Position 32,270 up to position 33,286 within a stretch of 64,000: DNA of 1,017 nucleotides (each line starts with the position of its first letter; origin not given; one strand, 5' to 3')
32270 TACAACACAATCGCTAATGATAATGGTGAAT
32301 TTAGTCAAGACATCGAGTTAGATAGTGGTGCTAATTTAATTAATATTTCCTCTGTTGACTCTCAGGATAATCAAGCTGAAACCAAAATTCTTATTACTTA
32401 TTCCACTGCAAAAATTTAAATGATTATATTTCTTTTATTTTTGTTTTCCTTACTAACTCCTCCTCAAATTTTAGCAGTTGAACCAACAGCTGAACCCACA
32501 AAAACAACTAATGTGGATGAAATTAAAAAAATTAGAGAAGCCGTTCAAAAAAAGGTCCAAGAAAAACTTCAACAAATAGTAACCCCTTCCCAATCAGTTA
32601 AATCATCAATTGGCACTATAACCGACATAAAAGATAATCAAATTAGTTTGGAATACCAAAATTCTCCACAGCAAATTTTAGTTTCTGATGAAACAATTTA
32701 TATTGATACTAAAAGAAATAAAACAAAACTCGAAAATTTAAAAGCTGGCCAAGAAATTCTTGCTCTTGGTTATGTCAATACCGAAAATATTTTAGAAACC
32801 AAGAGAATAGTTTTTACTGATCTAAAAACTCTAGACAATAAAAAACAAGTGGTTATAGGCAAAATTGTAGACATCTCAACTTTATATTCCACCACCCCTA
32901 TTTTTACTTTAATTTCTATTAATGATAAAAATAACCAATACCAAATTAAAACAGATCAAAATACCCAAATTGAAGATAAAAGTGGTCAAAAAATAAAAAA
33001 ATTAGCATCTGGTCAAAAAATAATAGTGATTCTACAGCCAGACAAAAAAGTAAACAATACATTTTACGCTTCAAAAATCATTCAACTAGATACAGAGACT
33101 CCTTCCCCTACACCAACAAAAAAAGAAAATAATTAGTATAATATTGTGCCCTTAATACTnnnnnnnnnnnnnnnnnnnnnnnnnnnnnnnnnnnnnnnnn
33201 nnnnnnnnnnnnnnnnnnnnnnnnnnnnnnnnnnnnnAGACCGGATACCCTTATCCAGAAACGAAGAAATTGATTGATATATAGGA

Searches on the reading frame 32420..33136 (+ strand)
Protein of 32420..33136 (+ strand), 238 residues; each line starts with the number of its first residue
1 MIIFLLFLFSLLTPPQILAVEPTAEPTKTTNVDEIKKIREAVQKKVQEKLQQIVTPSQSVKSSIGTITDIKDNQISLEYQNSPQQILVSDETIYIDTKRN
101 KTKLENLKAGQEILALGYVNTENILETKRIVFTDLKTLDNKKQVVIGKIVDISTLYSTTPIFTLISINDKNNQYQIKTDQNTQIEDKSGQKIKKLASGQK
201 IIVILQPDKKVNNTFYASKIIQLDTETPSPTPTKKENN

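Call 9: search_protein_families(library=pfam, proteins=[window:32420-33136:+], max_evalue=0.01)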
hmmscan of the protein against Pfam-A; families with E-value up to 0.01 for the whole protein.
window:32420-33136:+ (238 aa): 1 family
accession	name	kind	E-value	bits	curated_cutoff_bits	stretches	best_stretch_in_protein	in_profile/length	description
PF18914.6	DUF5666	-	2.2e-08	34.7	27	1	172-220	15-59/60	Domain of unknown function (DUF5666)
